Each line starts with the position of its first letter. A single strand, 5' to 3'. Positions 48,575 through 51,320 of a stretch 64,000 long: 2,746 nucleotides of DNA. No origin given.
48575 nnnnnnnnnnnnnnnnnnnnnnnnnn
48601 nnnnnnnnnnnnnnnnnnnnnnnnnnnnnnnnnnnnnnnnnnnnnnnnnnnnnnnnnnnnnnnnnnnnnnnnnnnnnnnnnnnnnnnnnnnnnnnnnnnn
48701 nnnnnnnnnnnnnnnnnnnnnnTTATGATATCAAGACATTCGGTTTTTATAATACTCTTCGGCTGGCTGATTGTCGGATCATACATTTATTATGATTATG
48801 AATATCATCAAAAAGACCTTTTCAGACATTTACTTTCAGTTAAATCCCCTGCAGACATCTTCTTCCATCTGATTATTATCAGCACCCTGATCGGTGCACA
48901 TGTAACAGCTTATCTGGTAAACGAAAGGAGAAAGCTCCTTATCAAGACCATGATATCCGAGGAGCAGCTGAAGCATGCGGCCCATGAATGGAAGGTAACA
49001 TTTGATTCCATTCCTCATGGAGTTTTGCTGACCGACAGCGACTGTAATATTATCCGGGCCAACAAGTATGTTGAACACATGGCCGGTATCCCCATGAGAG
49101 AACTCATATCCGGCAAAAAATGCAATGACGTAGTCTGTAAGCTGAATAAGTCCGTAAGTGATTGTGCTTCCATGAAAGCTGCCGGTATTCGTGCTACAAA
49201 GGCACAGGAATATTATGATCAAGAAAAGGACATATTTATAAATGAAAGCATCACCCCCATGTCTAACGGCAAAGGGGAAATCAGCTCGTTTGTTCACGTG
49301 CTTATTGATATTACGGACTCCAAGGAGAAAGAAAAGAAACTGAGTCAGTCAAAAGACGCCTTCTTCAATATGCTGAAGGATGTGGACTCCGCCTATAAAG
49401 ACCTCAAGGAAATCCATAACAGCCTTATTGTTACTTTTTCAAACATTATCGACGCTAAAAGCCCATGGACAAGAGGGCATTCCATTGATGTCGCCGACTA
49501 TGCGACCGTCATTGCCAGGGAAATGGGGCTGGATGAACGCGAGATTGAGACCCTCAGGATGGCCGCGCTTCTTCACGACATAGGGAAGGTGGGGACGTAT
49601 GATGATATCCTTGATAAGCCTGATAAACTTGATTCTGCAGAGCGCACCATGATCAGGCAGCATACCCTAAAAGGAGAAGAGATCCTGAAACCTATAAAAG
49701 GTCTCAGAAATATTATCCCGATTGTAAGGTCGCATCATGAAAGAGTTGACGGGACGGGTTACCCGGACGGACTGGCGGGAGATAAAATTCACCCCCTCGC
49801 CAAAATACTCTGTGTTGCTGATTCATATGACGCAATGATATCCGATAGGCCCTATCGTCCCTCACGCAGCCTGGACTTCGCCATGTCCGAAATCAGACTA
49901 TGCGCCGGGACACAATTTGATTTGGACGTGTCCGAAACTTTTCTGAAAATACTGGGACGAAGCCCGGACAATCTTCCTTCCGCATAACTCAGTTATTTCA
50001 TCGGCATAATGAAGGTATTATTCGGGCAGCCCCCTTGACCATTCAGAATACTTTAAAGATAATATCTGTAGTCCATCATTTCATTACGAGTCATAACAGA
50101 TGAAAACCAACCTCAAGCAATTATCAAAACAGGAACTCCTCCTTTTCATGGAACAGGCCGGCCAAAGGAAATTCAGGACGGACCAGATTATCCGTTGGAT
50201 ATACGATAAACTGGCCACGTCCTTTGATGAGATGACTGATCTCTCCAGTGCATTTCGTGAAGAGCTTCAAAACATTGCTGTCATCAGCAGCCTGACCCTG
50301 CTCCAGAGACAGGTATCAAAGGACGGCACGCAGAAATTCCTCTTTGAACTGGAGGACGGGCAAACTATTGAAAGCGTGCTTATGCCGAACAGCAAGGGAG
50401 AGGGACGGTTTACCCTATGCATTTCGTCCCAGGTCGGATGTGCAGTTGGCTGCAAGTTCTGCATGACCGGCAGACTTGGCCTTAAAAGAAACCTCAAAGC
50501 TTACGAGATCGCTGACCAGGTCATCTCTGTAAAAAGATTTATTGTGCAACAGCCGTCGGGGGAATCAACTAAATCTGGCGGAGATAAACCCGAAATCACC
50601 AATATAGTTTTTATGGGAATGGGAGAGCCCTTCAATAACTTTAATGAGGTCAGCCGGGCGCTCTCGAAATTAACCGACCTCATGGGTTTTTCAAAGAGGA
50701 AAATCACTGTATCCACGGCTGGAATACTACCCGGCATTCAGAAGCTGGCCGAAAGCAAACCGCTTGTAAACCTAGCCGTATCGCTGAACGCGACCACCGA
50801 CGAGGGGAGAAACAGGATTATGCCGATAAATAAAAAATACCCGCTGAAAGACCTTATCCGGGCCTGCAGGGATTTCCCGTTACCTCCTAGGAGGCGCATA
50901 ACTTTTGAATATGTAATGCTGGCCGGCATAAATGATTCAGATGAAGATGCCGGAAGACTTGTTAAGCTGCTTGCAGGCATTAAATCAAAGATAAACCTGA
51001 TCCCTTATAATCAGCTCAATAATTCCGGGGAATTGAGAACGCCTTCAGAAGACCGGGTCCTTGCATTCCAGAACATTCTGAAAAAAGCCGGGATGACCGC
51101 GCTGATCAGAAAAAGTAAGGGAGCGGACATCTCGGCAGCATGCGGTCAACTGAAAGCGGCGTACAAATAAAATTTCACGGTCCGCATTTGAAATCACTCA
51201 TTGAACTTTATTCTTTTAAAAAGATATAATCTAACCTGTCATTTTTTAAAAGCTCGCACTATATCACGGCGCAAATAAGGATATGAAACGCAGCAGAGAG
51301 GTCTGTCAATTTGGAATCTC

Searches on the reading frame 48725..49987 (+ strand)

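Call 26: search_protein_families(library=pfam, proteins=[window:48725-49987:+], max_evalue=0.0001)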
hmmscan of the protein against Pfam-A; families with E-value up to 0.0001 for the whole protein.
window:48725-49987:+ (420 aa): 5 families
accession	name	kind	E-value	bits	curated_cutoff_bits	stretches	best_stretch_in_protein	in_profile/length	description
PF13487.12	HD_5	-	2.1e-36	125.7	27.2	1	238-401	3-169/170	HD domain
PF01966.28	HD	-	1.7e-24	86.7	22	1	251-371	3-116/116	HD domain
PF13426.13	PAS_9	-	2.2e-10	41.2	27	1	97-198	1-103/103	PAS domain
PF08668.18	HDOD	-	7.7e-07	29.2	22.9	1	241-312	89-157/196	HDOD domain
PF13188.13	PAS_8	-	1.3e-05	25.4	21.8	1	93-133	7-43/65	PAS domain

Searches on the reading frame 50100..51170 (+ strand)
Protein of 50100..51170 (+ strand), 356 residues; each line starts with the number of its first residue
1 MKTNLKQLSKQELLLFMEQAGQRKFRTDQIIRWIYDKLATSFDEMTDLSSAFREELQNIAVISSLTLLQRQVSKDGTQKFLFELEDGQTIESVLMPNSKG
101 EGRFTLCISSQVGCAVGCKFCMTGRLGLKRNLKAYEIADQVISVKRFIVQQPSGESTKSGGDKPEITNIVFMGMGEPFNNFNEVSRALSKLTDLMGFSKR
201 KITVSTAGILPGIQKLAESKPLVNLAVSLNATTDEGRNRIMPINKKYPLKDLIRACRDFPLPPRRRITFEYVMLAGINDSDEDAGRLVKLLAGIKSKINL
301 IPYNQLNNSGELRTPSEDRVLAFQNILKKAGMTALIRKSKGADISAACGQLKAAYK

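Call 26: search_protein_families(library=pfam, proteins=[window:50100-51170:+], max_evalue=0.0001)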
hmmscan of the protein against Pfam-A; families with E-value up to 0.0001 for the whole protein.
window:50100-51170:+ (356 aa): 2 families
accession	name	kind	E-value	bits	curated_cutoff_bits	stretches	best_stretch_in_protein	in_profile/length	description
PF21016.3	RlmN_N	-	2.2e-19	69.4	24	1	3-62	1-60/60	Ribosomal RNA large subunit methyltransferase N-terminal domain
PF04055.27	Radical_SAM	-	2.5e-14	54.2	29.5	1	109-284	2-162/166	Radical SAM superfamily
